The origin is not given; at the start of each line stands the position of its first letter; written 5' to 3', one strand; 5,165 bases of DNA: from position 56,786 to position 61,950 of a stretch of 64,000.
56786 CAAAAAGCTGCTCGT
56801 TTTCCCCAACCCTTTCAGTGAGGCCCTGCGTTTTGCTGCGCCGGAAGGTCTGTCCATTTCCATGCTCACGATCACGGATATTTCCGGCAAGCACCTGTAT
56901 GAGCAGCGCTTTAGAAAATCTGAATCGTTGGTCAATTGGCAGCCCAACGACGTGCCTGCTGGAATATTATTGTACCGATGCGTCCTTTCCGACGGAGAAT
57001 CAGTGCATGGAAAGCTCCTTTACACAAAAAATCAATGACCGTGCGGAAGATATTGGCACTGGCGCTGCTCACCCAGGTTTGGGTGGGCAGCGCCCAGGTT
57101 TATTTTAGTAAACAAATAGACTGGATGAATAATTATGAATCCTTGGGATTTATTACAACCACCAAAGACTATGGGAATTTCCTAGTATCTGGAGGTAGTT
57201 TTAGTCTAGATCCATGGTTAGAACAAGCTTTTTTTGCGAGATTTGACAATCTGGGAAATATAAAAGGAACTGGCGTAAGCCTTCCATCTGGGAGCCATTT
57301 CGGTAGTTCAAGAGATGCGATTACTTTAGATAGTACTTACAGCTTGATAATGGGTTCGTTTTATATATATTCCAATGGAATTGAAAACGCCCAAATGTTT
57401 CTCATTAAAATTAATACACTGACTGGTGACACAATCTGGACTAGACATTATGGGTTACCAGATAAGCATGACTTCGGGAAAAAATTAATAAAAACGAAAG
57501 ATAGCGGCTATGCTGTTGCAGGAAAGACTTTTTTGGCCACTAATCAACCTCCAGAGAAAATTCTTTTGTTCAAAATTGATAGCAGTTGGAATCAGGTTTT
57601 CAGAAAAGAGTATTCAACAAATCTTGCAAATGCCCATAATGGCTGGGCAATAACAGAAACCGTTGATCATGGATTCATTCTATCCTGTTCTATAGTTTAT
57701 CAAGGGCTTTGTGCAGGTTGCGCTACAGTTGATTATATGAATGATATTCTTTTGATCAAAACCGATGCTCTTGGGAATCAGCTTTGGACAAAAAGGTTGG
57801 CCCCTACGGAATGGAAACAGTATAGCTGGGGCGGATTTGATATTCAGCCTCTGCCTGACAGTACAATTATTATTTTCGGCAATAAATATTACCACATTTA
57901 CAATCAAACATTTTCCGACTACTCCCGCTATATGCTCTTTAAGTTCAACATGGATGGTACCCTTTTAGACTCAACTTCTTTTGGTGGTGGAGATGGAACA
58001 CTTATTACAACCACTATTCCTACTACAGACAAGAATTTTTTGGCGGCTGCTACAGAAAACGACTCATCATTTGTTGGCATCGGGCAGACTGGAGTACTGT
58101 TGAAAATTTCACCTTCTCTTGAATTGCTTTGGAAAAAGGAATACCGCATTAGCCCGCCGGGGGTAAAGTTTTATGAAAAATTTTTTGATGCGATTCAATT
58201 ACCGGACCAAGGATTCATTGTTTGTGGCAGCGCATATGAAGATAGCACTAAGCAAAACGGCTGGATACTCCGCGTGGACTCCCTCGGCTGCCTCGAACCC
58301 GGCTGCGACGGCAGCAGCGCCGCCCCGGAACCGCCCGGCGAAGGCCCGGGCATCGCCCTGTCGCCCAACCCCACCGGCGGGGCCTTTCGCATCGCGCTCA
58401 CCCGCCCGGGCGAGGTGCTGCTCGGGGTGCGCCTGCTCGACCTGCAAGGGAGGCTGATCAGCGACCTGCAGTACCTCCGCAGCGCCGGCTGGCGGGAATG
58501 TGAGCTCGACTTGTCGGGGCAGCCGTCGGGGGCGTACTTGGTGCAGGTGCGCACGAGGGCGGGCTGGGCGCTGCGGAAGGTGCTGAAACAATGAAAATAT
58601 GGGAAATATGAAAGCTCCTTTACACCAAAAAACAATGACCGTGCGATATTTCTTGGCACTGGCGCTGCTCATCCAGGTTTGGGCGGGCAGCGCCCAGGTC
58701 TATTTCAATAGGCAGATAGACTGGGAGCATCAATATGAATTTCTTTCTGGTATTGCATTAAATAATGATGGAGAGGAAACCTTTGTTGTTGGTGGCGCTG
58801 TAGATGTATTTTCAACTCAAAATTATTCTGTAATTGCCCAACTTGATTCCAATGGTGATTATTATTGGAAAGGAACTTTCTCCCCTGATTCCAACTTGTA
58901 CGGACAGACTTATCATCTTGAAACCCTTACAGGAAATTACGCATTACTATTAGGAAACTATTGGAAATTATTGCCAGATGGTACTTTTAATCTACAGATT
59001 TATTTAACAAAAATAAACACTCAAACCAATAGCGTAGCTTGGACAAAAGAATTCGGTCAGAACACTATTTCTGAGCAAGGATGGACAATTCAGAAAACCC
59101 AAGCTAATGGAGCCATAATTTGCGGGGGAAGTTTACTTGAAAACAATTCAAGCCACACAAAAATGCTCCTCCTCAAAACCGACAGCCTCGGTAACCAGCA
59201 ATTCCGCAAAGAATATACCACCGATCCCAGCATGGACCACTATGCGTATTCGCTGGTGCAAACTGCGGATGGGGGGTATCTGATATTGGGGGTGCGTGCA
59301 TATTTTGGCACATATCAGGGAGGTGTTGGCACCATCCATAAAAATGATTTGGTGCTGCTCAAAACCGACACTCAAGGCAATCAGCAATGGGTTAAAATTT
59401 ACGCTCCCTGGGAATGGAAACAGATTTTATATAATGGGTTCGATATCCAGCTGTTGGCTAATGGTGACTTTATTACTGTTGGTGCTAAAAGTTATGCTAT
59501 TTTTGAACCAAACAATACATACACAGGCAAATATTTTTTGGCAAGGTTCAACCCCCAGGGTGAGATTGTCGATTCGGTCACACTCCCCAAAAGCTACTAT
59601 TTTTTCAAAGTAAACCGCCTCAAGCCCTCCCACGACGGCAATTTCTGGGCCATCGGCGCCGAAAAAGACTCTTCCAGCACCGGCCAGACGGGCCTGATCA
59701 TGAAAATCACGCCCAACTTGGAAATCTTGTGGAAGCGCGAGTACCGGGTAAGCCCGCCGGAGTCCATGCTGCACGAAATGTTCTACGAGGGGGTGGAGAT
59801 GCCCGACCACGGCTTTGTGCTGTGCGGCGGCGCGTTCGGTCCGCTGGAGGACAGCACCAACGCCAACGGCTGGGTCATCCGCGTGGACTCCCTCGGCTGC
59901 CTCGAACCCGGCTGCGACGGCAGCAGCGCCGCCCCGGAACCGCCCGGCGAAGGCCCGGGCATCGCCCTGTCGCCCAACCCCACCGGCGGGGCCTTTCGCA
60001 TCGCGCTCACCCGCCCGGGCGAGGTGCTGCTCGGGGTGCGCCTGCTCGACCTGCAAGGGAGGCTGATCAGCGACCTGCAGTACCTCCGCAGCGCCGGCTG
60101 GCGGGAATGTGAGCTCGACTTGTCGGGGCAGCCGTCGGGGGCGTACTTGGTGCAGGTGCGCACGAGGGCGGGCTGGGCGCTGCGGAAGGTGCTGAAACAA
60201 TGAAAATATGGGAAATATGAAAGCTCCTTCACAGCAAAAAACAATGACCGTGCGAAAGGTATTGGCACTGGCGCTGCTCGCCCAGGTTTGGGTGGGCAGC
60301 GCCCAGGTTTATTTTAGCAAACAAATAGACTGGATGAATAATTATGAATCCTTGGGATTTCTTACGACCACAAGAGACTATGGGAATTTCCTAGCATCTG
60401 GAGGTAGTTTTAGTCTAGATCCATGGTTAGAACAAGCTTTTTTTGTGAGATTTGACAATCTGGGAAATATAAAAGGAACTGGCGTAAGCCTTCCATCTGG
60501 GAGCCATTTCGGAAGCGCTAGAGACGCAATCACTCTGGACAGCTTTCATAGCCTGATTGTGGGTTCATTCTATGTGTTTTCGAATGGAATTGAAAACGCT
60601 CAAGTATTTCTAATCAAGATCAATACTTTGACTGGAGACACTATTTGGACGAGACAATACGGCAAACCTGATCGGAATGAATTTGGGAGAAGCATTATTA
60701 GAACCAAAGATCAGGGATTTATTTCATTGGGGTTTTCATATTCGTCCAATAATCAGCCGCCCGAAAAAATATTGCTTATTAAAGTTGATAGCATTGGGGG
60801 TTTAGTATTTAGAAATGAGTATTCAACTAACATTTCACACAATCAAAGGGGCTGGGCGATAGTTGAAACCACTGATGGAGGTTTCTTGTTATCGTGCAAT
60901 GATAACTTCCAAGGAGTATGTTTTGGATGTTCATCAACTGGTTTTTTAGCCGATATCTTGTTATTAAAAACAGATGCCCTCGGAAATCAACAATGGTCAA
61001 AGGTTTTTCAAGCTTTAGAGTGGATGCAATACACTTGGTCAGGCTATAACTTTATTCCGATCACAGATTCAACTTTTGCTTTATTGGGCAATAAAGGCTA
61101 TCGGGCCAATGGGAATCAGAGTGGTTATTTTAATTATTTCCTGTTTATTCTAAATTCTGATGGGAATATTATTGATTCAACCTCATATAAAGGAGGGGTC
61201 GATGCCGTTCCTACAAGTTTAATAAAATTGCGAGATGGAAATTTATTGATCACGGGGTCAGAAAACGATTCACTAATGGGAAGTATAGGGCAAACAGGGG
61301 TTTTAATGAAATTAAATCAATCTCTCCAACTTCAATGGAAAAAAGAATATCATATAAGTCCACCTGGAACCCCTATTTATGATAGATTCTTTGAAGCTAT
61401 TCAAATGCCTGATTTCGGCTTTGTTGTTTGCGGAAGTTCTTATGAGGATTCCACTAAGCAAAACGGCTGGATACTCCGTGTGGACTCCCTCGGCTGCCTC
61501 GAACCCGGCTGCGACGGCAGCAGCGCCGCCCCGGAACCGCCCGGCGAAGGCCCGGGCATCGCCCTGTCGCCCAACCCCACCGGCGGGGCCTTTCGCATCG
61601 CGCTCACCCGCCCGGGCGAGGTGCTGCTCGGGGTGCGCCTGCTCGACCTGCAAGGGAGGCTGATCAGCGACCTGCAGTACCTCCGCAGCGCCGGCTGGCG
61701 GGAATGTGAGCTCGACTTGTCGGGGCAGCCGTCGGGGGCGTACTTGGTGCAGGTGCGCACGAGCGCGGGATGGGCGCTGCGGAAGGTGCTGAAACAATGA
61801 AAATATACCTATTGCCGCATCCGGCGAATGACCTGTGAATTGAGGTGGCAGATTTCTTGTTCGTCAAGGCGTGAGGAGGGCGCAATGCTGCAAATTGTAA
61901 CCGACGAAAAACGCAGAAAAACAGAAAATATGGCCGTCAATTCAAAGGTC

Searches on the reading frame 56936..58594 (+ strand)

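Call 52: search_protein_families(library=pfam, proteins=[window:56936-58594:+], max_evalue=0.00001)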
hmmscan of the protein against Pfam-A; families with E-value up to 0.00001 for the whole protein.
window:56936-58594:+ (552 aa): 1 family
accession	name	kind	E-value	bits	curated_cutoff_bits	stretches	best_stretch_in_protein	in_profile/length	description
PF18962.6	Por_Secre_tail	-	8.2e-06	26.5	27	0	477-548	3-72/75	Secretion system C-terminal sorting domain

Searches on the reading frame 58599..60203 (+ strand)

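Call 25: search_protein_families(library=pfam, proteins=[window:58599-60203:+], max_evalue=0.00001)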
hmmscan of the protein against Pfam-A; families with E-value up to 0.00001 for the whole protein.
window:58599-60203:+ (534 aa): 1 family
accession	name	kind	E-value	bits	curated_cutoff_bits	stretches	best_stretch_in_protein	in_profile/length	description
PF18962.6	Por_Secre_tail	-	2.1e-06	28.4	27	0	459-530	3-72/75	Secretion system C-terminal sorting domain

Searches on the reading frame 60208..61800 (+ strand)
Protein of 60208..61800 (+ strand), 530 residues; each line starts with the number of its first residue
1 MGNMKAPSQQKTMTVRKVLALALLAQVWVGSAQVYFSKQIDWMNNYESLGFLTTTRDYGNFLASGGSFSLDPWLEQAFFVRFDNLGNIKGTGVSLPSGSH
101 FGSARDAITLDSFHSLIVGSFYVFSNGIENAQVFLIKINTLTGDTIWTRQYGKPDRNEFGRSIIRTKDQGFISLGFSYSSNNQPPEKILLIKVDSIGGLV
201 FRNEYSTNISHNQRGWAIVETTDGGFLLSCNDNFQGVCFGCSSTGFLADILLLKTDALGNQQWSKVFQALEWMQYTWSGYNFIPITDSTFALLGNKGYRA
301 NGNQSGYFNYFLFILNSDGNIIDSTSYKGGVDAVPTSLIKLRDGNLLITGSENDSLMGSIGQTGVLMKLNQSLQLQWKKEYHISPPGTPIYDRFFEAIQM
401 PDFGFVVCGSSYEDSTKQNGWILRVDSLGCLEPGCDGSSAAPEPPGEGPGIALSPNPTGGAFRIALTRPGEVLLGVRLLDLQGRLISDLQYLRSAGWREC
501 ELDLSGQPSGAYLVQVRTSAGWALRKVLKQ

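Call 25: search_protein_families(library=pfam, proteins=[window:60208-61800:+], max_evalue=0.00001)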
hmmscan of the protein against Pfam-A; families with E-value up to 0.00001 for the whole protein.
window:60208-61800:+ (530 aa): 1 family
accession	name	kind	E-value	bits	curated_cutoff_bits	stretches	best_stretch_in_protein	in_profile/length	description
PF18962.6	Por_Secre_tail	-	1.1e-06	29.3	27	0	455-527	3-73/75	Secretion system C-terminal sorting domain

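Call 27: find_encoding_contigs(protein=window:60208-61800:+, flank=3000, max_places=10)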
Protein window:60208-61800:+ (530 aa): no gene with exactly this product is on record in the collection.

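Call 29: find_homologous_proteins(query=window:60208-61800:+, max_evalue=1e-20)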
Query window:60208-61800:+ (530 aa): 59 proteins with E <= 1e-20 among 8000 candidates.
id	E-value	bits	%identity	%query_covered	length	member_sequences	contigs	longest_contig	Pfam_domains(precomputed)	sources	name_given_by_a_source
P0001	2.6e-234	797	65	98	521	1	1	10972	PF18962.8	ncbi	-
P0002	8.5e-206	703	59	97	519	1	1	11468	PF18962.8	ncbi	ncbi:MAG: T9SS type A sorting domain-containing protein [Saprospiraceae bacterium]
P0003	5.3e-201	687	57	97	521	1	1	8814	PF18962.8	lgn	-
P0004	2.8e-198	678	57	97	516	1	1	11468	PF18962.8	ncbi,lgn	ncbi:MAG: T9SS type A sorting domain-containing protein [Saprospiraceae bacterium]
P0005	3.2e-198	678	57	95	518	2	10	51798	-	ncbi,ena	-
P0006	4.1e-186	638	54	97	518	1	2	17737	PF18962.8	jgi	-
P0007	7.3e-149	515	45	97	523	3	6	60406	PF18962.8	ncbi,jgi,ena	jgi:hypothetical protein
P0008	1.6e-145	504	47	99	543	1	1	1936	PF18962.8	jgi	-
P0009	2.5e-137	477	46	97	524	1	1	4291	PF18962.8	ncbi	-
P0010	3.4e-136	473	45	97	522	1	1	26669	PF18962.8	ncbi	-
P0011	6.7e-130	453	44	97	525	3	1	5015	PF18962.8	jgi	-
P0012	5.4e-129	450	42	97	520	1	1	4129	PF18962.8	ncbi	-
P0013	5.6e-129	450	43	97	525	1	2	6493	PF18962.8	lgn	-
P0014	8.5e-129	449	43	97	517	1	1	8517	PF18962.8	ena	-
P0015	5.9e-128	446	42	96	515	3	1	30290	PF18962.8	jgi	-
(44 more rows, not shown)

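Call 58: find_encoding_contigs(protein=P0001, flank=10000, max_places=3)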
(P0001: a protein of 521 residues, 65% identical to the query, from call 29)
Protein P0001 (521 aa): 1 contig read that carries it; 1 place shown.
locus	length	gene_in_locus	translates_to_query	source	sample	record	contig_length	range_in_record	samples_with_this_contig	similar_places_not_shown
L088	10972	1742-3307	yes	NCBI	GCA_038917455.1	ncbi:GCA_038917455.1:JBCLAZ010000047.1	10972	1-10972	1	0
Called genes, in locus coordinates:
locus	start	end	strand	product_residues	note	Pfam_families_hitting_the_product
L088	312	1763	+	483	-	-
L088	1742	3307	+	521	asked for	PF18962:Por_Secre_tail (weak)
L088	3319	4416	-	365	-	PF03050:DDE_Tnp_IS66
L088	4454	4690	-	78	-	-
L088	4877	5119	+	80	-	-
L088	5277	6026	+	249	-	PF18962:Por_Secre_tail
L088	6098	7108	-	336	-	PF06144:DNA_pol3_delta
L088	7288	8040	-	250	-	PF00551:Formyl_trans_N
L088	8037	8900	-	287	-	PF01040:UbiA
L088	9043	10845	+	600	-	PF00664:ABC_membrane, PF00005:ABC_tran, PF02463:SMC_N (faint), PF13304:AAA_21 (faint)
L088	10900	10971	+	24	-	?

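Call 59: find_encoding_contigs(protein=P0005, flank=10000, max_places=4)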
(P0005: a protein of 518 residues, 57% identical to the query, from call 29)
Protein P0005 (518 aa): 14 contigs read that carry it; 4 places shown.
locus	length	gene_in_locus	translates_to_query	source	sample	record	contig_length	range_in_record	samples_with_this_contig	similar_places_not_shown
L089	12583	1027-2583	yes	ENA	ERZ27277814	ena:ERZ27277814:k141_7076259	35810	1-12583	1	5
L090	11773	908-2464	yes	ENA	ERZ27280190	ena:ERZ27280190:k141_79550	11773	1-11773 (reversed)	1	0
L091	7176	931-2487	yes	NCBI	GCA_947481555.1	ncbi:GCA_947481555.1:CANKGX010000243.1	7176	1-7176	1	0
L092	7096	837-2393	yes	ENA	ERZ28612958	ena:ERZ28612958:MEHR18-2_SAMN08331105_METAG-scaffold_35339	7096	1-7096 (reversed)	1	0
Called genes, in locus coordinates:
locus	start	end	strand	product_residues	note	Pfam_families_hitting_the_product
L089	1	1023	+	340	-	?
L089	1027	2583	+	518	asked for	-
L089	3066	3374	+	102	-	PF00338:Ribosomal_S10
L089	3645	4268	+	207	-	PF00297:Ribosomal_L3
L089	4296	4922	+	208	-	PF00573:Ribosomal_L4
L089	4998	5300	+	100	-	PF00276:Ribosomal_L23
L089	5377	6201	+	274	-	PF00181:Ribosomal_L2_N, PF03947:Ribosomal_L2_C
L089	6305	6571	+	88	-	PF00203:Ribosomal_S19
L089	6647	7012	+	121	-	PF00237:Ribosomal_L22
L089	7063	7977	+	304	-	PF07650:KH_2, PF00189:Ribosomal_S3_C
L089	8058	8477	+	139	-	PF00252:Ribosomal_L16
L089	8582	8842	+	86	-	PF00831:Ribosomal_L29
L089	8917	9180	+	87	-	PF00366:Ribosomal_S17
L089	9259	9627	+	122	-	PF00238:Ribosomal_L14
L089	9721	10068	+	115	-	PF00467:KOW, PF17136:ribosomal_L24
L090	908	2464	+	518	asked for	-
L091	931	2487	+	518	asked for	-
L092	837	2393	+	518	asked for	-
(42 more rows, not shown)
